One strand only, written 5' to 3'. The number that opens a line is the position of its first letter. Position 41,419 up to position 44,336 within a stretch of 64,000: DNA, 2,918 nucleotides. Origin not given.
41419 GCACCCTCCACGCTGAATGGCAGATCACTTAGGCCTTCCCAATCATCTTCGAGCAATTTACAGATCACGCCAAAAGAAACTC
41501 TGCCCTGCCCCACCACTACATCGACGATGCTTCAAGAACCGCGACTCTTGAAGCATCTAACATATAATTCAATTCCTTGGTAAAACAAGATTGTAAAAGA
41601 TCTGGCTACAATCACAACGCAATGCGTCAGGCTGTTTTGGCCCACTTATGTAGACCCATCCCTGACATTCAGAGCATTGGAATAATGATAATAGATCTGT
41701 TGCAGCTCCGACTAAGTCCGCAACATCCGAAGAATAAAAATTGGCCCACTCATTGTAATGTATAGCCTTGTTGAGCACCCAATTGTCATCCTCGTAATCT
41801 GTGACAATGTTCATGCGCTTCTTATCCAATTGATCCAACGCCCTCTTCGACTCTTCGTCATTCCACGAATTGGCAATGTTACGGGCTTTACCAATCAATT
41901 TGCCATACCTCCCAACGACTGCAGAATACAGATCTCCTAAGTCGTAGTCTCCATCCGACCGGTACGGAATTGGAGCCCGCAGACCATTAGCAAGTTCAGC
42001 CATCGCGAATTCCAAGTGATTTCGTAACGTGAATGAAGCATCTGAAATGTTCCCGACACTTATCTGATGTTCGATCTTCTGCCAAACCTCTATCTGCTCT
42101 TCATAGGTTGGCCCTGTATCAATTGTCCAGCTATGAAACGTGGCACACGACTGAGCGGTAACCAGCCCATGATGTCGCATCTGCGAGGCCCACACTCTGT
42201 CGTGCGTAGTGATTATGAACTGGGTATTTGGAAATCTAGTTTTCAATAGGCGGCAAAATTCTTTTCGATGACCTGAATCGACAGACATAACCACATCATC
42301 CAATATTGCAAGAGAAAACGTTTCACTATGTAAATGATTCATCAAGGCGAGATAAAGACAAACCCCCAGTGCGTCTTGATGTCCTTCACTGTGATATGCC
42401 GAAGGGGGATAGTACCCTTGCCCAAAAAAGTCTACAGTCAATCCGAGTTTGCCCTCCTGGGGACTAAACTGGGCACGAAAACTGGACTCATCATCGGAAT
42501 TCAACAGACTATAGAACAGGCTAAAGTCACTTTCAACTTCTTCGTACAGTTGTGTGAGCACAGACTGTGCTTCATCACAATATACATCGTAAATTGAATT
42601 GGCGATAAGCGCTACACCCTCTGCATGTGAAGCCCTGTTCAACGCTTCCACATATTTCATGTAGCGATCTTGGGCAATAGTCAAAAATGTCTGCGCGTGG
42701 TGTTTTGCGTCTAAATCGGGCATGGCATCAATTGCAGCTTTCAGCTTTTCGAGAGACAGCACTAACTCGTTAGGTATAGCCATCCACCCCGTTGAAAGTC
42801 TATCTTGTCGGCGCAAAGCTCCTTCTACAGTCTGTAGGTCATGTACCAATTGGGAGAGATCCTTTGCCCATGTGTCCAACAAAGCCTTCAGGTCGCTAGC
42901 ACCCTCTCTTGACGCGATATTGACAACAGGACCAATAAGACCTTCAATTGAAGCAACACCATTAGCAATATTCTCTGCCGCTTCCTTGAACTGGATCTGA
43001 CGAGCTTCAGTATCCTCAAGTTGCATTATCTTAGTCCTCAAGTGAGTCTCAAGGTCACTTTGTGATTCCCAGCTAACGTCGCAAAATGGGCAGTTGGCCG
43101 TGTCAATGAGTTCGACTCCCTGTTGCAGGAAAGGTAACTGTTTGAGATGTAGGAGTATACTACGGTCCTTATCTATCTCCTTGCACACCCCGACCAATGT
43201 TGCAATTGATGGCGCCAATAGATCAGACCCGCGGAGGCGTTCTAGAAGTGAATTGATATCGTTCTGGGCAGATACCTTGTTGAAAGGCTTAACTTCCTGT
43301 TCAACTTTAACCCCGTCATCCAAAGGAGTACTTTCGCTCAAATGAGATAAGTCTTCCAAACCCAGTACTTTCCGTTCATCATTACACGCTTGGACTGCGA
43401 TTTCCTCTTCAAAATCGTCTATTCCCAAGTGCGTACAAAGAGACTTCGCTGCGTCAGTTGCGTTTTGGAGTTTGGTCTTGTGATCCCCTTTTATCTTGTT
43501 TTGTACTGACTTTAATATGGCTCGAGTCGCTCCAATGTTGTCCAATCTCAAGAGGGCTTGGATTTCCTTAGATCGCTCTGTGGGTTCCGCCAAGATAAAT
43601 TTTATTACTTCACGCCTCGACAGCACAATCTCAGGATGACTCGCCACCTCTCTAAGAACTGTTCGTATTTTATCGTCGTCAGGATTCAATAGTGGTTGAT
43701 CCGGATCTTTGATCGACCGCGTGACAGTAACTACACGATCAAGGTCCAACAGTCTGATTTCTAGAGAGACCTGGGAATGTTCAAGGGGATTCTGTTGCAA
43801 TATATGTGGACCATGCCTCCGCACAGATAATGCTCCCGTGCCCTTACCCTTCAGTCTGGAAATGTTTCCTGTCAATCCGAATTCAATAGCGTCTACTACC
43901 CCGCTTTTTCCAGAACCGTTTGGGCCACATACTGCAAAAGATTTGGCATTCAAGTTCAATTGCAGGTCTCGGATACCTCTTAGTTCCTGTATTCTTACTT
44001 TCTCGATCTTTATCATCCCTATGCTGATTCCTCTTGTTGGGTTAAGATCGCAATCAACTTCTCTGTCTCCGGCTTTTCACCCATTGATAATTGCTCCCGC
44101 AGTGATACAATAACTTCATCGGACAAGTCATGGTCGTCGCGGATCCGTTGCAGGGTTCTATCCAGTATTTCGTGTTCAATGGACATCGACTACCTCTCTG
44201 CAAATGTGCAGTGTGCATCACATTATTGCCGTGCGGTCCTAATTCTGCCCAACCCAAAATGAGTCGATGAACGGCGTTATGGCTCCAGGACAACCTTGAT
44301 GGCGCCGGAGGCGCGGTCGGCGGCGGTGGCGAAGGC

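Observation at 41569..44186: Low-GC two-gene cassette: unlisted 55-aa acidic ORF plus 815-aa Rad50/RloC-like ABC ATPase with hook, R-x3-E...H motif and terminal zinc ribbon (best candidate for an undescribed defence module)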

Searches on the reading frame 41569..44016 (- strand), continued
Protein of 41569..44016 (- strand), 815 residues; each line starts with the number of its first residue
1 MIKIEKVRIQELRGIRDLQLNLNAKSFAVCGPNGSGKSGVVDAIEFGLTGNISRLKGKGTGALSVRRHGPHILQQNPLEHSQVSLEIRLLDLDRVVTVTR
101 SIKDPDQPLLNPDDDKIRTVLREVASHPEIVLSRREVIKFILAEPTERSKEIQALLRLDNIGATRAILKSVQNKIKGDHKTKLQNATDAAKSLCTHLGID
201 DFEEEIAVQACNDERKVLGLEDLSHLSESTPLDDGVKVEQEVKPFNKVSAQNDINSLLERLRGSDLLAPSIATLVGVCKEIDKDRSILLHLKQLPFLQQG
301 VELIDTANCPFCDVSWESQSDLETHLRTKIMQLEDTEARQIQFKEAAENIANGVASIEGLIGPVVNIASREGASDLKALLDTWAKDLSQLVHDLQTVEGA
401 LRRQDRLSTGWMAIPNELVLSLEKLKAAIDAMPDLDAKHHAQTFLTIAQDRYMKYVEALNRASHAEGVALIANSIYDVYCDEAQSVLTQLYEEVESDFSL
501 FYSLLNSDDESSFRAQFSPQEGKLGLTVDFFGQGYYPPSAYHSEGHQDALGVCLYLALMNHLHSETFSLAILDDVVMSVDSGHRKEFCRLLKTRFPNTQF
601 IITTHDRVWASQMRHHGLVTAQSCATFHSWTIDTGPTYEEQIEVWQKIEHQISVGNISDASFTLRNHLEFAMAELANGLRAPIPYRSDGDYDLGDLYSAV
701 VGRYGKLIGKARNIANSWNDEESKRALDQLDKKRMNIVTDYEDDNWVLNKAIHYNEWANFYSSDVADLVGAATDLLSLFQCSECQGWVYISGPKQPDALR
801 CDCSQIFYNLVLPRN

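Call 95: find_related_loci(query=A1, collection=viral_contigs, flank=6000)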
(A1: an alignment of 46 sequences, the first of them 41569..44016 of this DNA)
Query A1 (815 aa) in viral_contigs; peptide patterns used: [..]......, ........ (x = any residue, [..] = any of these).
581 stretches matched a pattern; 47 encode a relative of the query (tblastn E <= 1e-3); 47 distinct loci.
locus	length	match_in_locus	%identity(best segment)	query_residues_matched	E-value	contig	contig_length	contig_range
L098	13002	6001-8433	42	1-810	0e+0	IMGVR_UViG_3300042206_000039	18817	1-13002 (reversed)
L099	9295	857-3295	38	1-810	5e-180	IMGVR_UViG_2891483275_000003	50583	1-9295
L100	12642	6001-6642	27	28-273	1e-8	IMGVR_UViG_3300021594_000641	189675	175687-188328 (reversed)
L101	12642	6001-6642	27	28-273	1e-8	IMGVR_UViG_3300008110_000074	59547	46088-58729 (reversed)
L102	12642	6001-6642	27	28-273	1e-8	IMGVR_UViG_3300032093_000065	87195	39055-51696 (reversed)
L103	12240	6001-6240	36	1-87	4e-8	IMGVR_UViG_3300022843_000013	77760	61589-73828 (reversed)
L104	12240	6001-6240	36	1-87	4e-8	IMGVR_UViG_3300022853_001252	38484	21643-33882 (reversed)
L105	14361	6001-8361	24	4-775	1e-7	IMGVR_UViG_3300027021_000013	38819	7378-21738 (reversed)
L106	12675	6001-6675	23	1-228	1e-7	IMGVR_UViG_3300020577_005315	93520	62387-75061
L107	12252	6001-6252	33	2-87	3e-7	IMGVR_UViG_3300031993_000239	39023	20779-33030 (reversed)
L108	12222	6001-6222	40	4-72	5e-7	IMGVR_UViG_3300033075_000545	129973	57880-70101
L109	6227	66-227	37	2-55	1e-6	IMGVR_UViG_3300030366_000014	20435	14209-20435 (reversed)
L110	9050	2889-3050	37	2-55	1e-6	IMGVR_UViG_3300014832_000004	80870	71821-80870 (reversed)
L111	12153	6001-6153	43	1-50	1e-6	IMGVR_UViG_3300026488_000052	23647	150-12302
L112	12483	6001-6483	23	1-160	3e-6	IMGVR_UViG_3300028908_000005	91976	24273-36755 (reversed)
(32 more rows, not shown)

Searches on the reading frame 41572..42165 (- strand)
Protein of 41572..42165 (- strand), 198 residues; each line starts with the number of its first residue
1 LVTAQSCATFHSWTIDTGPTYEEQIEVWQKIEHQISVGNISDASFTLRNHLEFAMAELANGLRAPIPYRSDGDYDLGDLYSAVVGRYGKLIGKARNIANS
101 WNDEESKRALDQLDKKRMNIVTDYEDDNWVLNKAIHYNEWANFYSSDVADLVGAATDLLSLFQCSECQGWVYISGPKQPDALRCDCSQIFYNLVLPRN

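Call 28: search_protein_families(library=pfam, alignment_id=A3, max_evalue=5)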
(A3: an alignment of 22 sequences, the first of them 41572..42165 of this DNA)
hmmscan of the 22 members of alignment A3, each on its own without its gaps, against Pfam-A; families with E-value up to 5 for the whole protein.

A. member 1, window:41572-42165:- (198 aa): 0 families

B. families by the number of members that match (of 22 scanned): 25 families
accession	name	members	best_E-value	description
PF20225.4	DUF6584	4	0.0047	Family of unknown function (DUF6584)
PF07729.17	FCD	3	0.0017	FCD domain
PF01485.27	IBR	2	0.0076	IBR domain, a half RING-finger domain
PF19685.4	DUF6187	2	0.023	Family of unknown function (DUF6187)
PF21967.1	MGS_C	2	0.11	Mannosylglycerate synthase C-terminal domain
PF23165.1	zf-C2H2_FBX41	2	1.1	F-box only protein 41 C2H2 zinc finger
PF04286.17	DUF445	1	0.003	Protein of unknown function (DUF445)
PF06864.17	PAP_PilO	1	0.0044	Pilin accessory protein (PilO)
PF06628.17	Catalase-rel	1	0.012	Catalase-related immune-responsive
PF15226.11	HPIP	1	0.032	HCF-1 beta-propeller-interacting protein family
PF22557.2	DuOB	1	0.041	Dual OB-containing domain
PF23946.1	DUF7280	1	0.058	Family of unknown function (DUF7280)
PF24227.1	DUF7443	1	0.06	Domain of unknown function (DUF7443)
PF02255.21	PTS_IIA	1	0.065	PTS system, Lactose/Cellobiose specific IIA subunit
PF23547.1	Zn_ribbon_FGT1_1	1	0.076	FORGETTER1 first zinc ribbon domain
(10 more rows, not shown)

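Call 29: search_solved_structures(query=A3, max_evalue=10)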
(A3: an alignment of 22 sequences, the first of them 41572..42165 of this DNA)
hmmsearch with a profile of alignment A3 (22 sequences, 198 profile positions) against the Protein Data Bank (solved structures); distinct sequences matched with E-value up to 10: 1.
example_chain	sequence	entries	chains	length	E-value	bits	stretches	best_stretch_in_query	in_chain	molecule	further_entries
5xga_A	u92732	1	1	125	0.65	13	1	25-72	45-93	Osmolarity sensor protein EnvZ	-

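Call 33: predict_structure(alignment_id=A3)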
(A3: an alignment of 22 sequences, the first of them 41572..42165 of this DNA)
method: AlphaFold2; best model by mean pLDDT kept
length: 198 residues; sequences in the alignment: 22
mean_pLDDT: 82.3   pTM: 0.76
mean pLDDT of the five models: 82.3, 80.6, 80.3, 78.5, 78.3
residues with pLDDT >= 90: 90; 70-90: 75; 50-70: 14; < 50: 19
segments of 3 or more residues with pLDDT < 50: 1-3, 6-21
pLDDT, mean of each block of 10 residues (from residue 1): 47 43 72 92 89 91 88 83 93 94 93 92 70 74 84 89 92 84 93 82
secondary structure, 60 per line:
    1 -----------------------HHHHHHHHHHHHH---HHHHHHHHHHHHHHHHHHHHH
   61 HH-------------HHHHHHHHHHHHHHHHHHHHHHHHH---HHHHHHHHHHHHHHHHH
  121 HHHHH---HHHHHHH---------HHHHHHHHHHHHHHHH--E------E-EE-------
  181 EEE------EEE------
elements in order: H24-36 H40-62 H76-100 H104-125 H129-135 H145-160 E181-183 E190-192

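Call 49: search_protein_representatives(alignment_id=A3)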
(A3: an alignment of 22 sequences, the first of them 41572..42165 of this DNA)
Query: 22 sequences, 198 profile positions. Proteins with E-value up to 0.001 (for the whole library): 1037; up to 1e-10: 692; up to 1e-30: 384. The best 150 are listed.
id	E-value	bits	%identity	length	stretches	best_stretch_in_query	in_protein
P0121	3.1e-86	304.6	-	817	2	1-197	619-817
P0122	8.4e-86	303.1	-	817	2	1-197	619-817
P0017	1.8e-85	302.1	-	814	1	1-196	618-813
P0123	4.3e-85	300.8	-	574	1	1-197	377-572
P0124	1.6e-81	289.2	-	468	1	1-197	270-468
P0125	1.4e-80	286.1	-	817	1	1-196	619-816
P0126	1.3e-79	282.9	-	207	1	2-197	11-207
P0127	6.1e-79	280.7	-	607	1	1-197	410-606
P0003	7.9e-79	280.4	-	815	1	1-197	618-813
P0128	3.5e-75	268.5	-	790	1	1-197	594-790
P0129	2.3e-74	265.8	-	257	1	1-197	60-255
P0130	4.6e-73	261.6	-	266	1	1-197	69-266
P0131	6.6e-73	261.1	-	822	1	2-197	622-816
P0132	2.2e-72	259.4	-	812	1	1-197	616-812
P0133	3.3e-72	258.8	-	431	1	1-197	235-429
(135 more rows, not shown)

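Call 58: fold_search(model_id=the predicted structure, library=pdb)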
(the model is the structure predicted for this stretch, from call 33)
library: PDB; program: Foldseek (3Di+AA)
matches with E <= 10: 290; with E <= 0.001: 0
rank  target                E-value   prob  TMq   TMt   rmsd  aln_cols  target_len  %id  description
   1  2q00_A                1.3e-01  0.93  0.33  0.51   7.3       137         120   18  Crystal structure of the P95883_SULSO protein from Sulfolobus solfataricus. NESG target SsR10. (released 2007-05-29)
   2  6tug_G                2.3e-01  0.51  0.28  0.17   9.9       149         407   16  Enterococcus italicus Csm6 bound to cyclic hexa-2'-fluoro-hexa-dAMP (released 2020-02-26)
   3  5l0j_A                3.8e-01  0.30  0.28  0.32  13.1       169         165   12  Human vinculin R903Q, D907R, R910T mutant(residues 891-1066) (released 2016-08-31)
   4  5l0j_B                4.4e-01  0.09  0.16  0.19  15.0       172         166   12  Human vinculin R903Q, D907R, R910T mutant(residues 891-1066) (released 2016-08-31)
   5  7l2u_A                5.2e-01  0.13  0.20  0.09  16.6       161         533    9  cryo-EM structure of DkTx-bound minimal TRPV1 in open state (released 2021-09-22)
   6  2q00_B                5.9e-01  0.51  0.30  0.44   7.6       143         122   15  Crystal structure of the P95883_SULSO protein from Sulfolobus solfataricus. NESG target SsR10. (released 2007-05-29)
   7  5l0d_C                6.2e-01  0.30  0.31  0.35  13.2       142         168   17  Human Metavinculin(residues 959-1130) in complex with PIP2 (released 2016-08-31)
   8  9c1s_D                7.3e-01  0.15  0.24  0.29  14.7       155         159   14  Fab F946 in complex with OspC type A (released 2025-08-27)
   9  1qkr_A                7.8e-01  0.28  0.32  0.35  13.5       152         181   13  Crystal structure of the vinculin tail and a pathway for activation (released 2000-08-04)
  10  5l0c_D                7.8e-01  0.18  0.30  0.34  13.6       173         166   17  Human metavinculin (residues 959-1134) in complex with PIP2 (released 2016-08-31)
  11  3qz3_B                8.7e-01  0.38  0.32  0.38   9.3       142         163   13  The crystal structure of ferritin from Vibrio cholerae O1 biovar El Tor str. N16961 (released 2011-03-23)
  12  3h2u_A                9.2e-01  0.21  0.30  0.32  14.1       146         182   11  Human raver1 RRM1, RRM2, and RRM3 domains in complex with human vinculin tail domain Vt (released 2009-07-28)
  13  6egc                  9.2e-01  0.14  0.23  0.30  14.6       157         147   12  Single-chain version of 2L4HC2_23 (PDB 5J0K) (released 2019-05-29)
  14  7bml_D                9.2e-01  0.14  0.24  0.28  15.2       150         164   17  Crystal structure of outer surface protein C (OspC) from Borrelia burgdorferi (released 2021-02-10)
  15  9go6_C                9.2e-01  0.07  0.17  0.08  31.4       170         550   11  Salmonella hook-filament junction complex (released 2025-04-09)
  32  2hsb                  1.4e+00  0.35  0.31  0.44   8.4       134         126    7  Crystal structure of a hepn domain containing protein (af_0298) from archaeoglobus fulgidus at 1.95 A resolution (released 2006-08-15)
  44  1o3u                  1.7e+00  0.47  0.34  0.52   5.6       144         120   10  Crystal structure of an hepn domain protein (tm0613) from thermotoga maritima at 1.75 A resolution (released 2003-04-22)
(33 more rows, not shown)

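Call 92: search_protein_families(library=phrogs, proteins=[window:41572-42165:-], max_evalue=0.01)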
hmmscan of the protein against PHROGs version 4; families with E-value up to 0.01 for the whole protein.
window:41572-42165:- (198 aa): 0 families

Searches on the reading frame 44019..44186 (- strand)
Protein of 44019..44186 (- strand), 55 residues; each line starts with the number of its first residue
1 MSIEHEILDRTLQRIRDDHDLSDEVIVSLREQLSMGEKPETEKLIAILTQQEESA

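Call 7: search_protein_families(library=pfam, proteins=[window:44019-44186:-], max_evalue=0.01)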
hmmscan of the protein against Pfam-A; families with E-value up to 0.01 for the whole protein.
window:44019-44186:- (55 aa): 0 families

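Call 8: search_protein_families(library=padloc, proteins=[window:44019-44186:-], max_evalue=0.01)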
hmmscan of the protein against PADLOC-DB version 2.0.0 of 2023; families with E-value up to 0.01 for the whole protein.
window:44019-44186:- (55 aa): 0 families

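Call 9: search_protein_families(library=ncbifam, proteins=[window:44019-44186:-], max_evalue=0.01)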
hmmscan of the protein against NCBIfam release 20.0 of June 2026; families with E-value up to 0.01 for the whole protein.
window:44019-44186:- (55 aa): 0 families

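Call 69: search_solved_structures(query=A5, max_evalue=10)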
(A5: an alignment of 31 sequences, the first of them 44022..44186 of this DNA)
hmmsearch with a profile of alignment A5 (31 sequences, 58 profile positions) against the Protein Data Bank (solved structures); distinct sequences matched with E-value up to 10: 25.
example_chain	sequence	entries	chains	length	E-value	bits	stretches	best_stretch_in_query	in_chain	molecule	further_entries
3ugm_A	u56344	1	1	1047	3.8e-11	46.1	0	25-55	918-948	TAL effector AvrBs3/PthA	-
4hpz_A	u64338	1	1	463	2.2e-08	37.2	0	25-55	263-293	dTale2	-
9ba1_A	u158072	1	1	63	0.0044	20.3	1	10-56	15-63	Mitochondrial proton/calcium exchanger protein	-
9dmr_A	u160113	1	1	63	0.0054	20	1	10-56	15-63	Mitochondrial proton/calcium exchanger protein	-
1y74_A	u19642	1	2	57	0.029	17.6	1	12-36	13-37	lin 7 homolog b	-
3uit_A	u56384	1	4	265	0.14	15.5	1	12-36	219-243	InaD-like protein, MAGUK p55 subfamily member 5, Protein lin-7 homolog B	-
8qpm_A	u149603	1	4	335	0.22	14.8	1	19-42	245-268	5,10-methylenetetrahydromethanopterin reductase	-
9y1s_A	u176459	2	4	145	0.22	14.8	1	26-47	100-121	Rhobin9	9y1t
3lra_A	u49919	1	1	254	0.22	14.8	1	12-36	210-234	Disks large homolog 1, MAGUK p55 subfamily member 7, Protein lin-7 homolog C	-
8qpl_A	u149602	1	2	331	0.24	14.7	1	19-42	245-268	5,10-methylenetetrahydromethanopterin reductase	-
8qq8_A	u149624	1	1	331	0.24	14.7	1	19-42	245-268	5,10-methylenetetrahydromethanopterin reductase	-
4nbu_A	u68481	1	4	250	0.25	14.6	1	21-47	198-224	3-oxoacyl-(Acyl-carrier-protein) reductase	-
6nz1_A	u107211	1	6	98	0.36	14.1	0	7-38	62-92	Design construct XXA_GVDQ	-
6azh_A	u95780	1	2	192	0.6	13.4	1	14-36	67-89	TetR family transcriptional regulator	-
1t90_A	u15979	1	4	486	1.1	12.6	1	3-19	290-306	Probable methylmalonate-semialdehyde dehydrogenase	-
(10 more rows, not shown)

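Call 70: search_protein_families(library=pfam, alignment_id=A5, max_evalue=1)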
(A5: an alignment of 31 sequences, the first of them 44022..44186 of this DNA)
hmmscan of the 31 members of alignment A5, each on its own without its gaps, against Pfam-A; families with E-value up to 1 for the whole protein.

A. member 1, window:44022-44186:- (55 aa): 0 families

B. families by the number of members that match (of 31 scanned): 34 families (the first 25 are shown)
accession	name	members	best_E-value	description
PF14842.11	FliG_N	4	0.016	FliG N-terminal domain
PF12108.13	SF3a60_bindingd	2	0.076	Splicing factor SF3a60 binding domain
PF22798.2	DUF5817_CT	1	0.0053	DUF5817, C-terminal domain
PF14407.11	Frankia_peptide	1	0.0081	Ribosomally synthesized peptide prototyped by Frankia Franean1_4349.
PF02212.23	GED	1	0.0093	Dynamin GTPase effector domain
PF14771.11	DUF4476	1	0.01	Domain of unknown function (DUF4476)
PF08161.18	RRP12_HEAT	1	0.014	Ribosomal RNA-processing protein 12, HEAT repeats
PF21205.3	Rep3_C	1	0.017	Initiator Rep protein, WH2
PF04316.19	FlgM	1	0.018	Anti-sigma-28 factor, FlgM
PF14841.11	FliG_M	1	0.019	FliG middle domain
PF17893.6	Cas9_b_hairpin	1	0.023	CRISPR-associated endonuclease Cas9 beta-hairpin domain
PF10869.13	DUF2666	1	0.028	Domain of unknown function (DUF2666)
PF08463.15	EcoEI_R_C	1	0.038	EcoEI R protein C-terminal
PF04566.18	RNA_pol_Rpb2_4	1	0.039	RNA polymerase Rpb2, domain 4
PF15219.11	TEX12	1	0.042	Testis-expressed 12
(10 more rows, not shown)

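Call 92: search_protein_families(library=phrogs, proteins=[window:44022-44186:-], max_evalue=0.01)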
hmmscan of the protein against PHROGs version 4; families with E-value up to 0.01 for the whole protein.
window:44022-44186:- (55 aa): 0 families
